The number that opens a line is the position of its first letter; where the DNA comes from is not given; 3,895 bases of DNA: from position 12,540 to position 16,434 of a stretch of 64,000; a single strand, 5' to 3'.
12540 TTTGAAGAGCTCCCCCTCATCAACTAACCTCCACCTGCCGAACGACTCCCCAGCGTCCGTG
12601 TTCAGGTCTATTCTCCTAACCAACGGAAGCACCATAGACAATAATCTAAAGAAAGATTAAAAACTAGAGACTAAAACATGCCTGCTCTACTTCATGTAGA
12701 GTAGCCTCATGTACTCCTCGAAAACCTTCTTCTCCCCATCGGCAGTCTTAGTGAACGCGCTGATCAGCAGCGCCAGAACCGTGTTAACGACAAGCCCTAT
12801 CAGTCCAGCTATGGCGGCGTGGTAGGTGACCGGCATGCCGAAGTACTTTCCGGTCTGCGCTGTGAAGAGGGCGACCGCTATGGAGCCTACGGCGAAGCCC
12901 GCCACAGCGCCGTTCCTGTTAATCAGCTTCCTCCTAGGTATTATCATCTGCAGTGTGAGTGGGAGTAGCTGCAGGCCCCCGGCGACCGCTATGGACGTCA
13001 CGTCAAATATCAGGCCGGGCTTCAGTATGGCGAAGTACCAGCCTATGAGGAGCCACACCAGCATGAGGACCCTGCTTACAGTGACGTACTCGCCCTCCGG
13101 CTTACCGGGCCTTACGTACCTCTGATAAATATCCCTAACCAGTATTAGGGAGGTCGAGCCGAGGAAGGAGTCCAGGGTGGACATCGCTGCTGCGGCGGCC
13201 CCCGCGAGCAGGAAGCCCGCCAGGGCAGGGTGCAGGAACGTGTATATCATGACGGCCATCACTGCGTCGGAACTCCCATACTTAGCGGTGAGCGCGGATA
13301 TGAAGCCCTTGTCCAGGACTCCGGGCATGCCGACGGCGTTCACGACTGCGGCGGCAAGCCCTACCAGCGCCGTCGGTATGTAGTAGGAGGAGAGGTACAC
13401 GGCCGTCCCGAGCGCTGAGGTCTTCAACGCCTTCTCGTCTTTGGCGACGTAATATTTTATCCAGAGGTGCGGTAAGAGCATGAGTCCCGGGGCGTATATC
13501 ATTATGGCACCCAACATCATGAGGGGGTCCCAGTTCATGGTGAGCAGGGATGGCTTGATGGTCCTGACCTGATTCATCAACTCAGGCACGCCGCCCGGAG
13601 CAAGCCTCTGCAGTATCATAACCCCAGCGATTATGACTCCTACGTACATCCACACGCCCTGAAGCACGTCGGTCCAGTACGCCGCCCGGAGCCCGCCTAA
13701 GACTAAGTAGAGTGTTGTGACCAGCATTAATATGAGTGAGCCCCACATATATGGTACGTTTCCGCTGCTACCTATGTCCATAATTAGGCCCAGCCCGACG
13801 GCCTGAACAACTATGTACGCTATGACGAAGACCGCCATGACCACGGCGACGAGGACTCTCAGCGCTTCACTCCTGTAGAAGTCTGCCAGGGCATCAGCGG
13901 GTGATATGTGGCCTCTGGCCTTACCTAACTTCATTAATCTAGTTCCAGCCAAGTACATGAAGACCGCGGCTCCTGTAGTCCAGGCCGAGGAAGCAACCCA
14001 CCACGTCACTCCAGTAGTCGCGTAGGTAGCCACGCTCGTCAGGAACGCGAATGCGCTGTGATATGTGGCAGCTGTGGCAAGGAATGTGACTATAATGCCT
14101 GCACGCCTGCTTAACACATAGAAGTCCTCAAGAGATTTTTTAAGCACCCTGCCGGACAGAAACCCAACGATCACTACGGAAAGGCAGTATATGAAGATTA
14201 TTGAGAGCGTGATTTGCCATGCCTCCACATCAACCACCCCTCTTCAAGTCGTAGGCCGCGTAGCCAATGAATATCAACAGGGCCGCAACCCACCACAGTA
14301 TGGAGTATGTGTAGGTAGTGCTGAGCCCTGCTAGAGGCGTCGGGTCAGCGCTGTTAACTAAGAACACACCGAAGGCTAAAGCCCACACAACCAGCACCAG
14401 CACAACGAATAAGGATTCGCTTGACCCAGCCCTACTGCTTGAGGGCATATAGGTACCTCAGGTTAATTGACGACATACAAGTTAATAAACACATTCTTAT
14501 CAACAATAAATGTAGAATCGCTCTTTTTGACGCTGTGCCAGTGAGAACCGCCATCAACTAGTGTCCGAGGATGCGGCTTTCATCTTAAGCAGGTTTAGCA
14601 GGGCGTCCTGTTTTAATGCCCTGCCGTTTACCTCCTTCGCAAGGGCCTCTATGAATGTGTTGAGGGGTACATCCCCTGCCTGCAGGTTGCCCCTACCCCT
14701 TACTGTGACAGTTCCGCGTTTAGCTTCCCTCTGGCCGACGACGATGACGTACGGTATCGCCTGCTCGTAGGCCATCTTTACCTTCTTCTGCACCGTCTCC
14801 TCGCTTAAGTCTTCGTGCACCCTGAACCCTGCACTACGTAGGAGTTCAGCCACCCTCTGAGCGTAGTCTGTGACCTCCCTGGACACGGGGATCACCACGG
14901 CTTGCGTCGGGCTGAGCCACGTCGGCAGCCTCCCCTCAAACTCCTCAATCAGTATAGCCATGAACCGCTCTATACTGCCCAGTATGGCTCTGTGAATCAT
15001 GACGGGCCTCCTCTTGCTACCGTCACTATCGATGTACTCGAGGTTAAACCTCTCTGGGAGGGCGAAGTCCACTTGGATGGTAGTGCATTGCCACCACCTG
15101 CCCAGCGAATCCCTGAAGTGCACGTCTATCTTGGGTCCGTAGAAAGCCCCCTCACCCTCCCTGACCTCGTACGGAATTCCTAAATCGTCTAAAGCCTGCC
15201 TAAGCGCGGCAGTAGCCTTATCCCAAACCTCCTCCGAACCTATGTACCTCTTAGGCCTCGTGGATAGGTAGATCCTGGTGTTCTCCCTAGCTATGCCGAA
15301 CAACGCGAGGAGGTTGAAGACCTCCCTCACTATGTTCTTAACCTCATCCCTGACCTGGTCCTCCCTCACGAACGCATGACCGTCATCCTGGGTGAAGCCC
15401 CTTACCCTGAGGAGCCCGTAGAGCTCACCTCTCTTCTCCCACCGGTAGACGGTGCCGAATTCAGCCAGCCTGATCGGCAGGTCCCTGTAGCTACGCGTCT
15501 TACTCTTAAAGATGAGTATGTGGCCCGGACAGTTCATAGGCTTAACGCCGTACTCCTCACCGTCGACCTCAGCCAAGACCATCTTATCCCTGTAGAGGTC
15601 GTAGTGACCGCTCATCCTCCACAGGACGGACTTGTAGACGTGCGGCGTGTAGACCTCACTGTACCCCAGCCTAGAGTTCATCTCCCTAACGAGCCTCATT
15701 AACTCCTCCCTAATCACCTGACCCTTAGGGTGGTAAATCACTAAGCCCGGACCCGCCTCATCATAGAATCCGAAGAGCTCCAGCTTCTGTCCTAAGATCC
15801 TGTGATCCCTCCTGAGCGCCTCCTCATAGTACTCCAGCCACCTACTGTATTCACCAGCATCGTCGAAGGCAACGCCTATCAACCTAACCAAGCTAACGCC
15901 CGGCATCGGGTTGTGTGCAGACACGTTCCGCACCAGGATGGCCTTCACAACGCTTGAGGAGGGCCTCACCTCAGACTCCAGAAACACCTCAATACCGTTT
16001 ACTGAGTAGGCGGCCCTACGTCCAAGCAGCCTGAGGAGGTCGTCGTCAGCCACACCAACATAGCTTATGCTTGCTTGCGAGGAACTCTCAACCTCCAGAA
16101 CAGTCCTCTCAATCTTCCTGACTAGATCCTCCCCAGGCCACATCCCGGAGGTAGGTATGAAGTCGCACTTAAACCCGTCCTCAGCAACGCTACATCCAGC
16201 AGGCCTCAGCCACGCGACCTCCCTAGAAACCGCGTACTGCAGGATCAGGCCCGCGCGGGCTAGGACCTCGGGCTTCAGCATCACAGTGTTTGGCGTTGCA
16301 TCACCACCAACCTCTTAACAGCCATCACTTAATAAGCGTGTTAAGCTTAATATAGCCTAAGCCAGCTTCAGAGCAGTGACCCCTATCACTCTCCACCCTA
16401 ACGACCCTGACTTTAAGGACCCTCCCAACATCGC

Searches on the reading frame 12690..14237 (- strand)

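Call 37: search_protein_families(library=pfam, proteins=[window:12690-14237:-], max_evalue=0.00001)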
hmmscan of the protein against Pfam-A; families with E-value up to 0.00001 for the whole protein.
window:12690-14237:- (516 aa): 1 family
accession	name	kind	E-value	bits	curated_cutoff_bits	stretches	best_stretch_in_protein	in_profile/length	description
PF00474.23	SSF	-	6.3e-37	127.8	22.8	1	39-451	1-406/406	Sodium:solute symporter family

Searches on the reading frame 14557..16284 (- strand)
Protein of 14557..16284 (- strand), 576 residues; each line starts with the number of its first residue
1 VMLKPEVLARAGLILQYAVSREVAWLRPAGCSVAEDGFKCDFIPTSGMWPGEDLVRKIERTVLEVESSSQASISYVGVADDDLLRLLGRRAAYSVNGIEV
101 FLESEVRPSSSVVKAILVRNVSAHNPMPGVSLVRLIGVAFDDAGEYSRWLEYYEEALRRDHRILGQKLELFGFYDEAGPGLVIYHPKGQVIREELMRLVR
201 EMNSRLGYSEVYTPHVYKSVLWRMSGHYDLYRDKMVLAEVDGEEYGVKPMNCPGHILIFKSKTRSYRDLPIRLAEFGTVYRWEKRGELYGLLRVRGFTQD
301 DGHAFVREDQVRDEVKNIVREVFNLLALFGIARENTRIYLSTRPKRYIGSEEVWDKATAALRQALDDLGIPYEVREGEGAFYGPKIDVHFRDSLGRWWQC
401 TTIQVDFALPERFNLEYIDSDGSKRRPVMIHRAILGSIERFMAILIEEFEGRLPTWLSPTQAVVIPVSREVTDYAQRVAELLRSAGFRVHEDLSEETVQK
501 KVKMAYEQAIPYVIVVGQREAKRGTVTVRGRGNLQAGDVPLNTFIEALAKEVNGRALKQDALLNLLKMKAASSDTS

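Call 37: search_protein_families(library=pfam, proteins=[window:14557-16284:-], max_evalue=0.00001)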
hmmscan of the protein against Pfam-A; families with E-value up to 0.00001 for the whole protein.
window:14557-16284:- (576 aa): 2 families
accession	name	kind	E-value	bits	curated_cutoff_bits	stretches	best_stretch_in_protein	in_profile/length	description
PF00587.30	tRNA-synt_2b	-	5.8e-48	163.7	29.3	1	242-448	8-178/179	tRNA synthetase class II core domain (G, H, P, S and T)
PF03129.25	HGTP_anticodon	-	6.1e-23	81.2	21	1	461-550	1-93/94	Anticodon binding domain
